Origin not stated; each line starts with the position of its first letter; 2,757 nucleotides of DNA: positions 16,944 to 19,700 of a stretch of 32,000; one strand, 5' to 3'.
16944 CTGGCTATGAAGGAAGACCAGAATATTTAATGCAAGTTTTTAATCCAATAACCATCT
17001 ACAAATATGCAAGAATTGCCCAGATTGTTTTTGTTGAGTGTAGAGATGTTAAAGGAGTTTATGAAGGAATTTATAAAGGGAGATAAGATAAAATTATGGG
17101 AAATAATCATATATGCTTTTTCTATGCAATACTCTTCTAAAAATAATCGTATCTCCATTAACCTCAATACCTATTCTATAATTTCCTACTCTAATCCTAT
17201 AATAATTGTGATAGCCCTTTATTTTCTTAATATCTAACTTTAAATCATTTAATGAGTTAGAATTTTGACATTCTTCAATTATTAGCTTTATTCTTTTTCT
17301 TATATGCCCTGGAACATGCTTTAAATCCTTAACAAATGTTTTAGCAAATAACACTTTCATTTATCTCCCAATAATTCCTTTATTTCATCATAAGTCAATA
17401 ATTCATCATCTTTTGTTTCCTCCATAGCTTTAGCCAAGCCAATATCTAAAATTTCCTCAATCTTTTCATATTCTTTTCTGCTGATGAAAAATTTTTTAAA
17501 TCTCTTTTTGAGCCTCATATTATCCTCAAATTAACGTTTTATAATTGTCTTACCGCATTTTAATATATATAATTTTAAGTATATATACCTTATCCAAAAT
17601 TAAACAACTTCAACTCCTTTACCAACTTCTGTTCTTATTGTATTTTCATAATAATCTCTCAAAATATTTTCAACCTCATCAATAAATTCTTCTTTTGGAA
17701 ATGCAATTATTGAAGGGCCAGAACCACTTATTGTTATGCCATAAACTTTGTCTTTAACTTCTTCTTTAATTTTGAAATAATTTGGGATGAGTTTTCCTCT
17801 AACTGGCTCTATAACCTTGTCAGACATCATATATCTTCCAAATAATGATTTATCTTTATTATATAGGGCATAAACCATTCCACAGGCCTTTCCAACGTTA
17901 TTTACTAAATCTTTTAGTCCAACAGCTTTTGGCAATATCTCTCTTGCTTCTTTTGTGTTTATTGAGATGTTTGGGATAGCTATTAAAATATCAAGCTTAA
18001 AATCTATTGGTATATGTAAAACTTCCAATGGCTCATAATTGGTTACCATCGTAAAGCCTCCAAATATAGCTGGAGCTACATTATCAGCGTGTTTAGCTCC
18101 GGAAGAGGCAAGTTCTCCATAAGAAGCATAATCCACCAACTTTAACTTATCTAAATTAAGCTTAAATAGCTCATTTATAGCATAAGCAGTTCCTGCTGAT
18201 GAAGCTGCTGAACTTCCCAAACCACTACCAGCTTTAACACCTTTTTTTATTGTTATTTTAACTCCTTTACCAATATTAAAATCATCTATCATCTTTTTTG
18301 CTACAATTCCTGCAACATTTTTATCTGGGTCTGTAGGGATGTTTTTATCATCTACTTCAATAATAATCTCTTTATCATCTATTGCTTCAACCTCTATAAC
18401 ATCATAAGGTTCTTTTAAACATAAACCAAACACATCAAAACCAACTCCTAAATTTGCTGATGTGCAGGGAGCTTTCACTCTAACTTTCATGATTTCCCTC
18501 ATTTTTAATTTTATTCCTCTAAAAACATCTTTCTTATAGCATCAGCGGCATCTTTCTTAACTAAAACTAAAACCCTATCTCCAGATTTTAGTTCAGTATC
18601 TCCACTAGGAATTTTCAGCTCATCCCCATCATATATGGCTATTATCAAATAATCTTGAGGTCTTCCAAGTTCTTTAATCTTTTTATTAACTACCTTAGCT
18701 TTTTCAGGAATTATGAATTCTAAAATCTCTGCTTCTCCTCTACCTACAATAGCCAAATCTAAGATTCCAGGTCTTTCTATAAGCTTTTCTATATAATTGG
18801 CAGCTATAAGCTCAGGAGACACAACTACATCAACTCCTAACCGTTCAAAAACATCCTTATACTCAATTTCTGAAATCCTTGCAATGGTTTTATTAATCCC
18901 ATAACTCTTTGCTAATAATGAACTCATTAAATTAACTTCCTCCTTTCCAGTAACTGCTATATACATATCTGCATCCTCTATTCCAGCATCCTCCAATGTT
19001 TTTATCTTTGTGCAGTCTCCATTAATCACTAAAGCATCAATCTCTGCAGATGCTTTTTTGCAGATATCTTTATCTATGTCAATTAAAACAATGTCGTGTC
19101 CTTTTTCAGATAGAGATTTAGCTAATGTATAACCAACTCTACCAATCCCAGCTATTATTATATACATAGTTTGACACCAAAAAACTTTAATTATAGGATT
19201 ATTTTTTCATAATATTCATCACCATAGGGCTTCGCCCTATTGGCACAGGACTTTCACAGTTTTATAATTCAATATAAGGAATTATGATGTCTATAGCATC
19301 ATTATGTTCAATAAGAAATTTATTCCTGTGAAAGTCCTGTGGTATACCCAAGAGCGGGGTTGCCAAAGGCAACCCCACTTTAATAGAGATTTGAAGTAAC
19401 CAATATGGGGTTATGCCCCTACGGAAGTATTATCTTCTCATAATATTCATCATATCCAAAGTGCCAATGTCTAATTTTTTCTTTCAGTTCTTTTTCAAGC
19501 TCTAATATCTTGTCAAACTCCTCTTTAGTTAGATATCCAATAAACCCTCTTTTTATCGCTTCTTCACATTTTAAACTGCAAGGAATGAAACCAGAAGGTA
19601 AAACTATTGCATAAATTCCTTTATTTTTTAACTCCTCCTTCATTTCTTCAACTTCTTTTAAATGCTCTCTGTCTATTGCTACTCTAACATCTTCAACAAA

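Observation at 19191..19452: Composite element E2 is flanked by two diverged copies of the same gene C-terminus that differ only at synonymous sites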

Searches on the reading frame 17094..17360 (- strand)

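Call 65: search_protein_families(library=pfam, proteins=[window:17094-17360:-], max_evalue=0.00001)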
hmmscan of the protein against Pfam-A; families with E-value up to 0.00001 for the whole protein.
window:17094-17360:- (88 aa): 1 family
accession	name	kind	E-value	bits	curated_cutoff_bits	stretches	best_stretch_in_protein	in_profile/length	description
PF05016.21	ParE_toxin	-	1.9e-12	48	23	1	3-84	1-89/89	ParE toxin of type II toxin-antitoxin system, parDE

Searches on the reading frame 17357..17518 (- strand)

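Call 65: search_protein_families(library=pfam, proteins=[window:17357-17518:-], max_evalue=0.00001)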
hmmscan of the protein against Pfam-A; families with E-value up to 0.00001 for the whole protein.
window:17357-17518:- (53 aa): 1 family
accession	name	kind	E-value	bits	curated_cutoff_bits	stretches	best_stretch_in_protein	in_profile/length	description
PF18506.7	RelB-like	-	5.3e-10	39.4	27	1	10-49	17-57/62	RelB Antitoxin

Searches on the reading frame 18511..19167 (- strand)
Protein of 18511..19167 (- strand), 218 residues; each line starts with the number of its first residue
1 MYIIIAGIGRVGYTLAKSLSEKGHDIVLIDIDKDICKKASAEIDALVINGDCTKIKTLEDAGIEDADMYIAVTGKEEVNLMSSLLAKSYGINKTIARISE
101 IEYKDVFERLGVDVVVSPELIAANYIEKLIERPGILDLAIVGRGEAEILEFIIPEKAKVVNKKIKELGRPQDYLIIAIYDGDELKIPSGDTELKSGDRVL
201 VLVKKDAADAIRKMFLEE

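Call 13: search_protein_families(library=pfam, proteins=[window:18511-19167:-], max_evalue=0.01)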
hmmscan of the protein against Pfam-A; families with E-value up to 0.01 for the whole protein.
window:18511-19167:- (218 aa): 9 families
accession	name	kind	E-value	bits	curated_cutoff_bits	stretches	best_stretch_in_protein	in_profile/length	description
PF02254.24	TrkA_N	-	6.3e-33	114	23.8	1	3-118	1-116/116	TrkA-N domain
PF02080.26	TrkA_C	-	3e-17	62.7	27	1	149-215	2-70/71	TrkA-C domain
PF13241.12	NAD_binding_7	-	8.1e-05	23.6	22.1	1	3-91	10-87/104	Putative NAD(P)-binding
PF03721.20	UDPG_MGDP_dh_N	-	0.00012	22.2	27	1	1-38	1-38/187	UDP-glucose/GDP-mannose dehydrogenase family, NAD binding domain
PF00670.27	AdoHcyase_NAD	-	0.001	19.7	27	1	3-82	26-95/162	S-adenosyl-L-homocysteine hydrolase, NAD binding domain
PF17930.7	LpxI_N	-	0.0014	19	25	1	3-68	3-71/129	LpxI N-terminal domain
PF02737.24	3HCDH_N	-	0.0015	18.9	22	1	4-45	3-44/180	3-hydroxyacyl-CoA dehydrogenase, NAD binding domain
PF03446.21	NAD_binding_2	-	0.0052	17.2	21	1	5-105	4-99/161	NAD binding domain of 6-phosphogluconate dehydrogenase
PF02558.23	ApbA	-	0.0053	16.8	22.2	0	3-34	1-32/150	Ketopantoate reductase PanE/ApbA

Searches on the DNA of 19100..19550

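Call 69: search_rna_families(source=window, start=19100, end=19550, threshold=evalue, max_evalue=1)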
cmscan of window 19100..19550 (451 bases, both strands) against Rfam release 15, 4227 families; matches with E-value up to 1: 5.
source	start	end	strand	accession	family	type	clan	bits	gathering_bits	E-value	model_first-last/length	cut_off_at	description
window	19389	19461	-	RF00361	snoZ119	Gene; snRNA; snoRNA; CD-box;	-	20.5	70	0.37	1-98/98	no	Small nucleolar RNA Z119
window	19232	19357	-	RF04112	MIR5512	Gene; miRNA;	-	18.7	139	0.81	1-132/132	no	MIR5512 microRNA precursor family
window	19244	19341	+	RF02625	WsnRNA46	Gene; sRNA;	-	17.9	65.3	0.87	25-128/151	no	Wolbachia sRNA 46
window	19342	19442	-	RF00558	L20_leader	Cis-reg; leader;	-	17.4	58.7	0.73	1-127/127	no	Ribosomal protein L20 leader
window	19254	19375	-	RF02349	psRNA2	Gene; sRNA;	-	15.3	65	0.17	1-201/201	no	Proteobacterial sRNA psRNA2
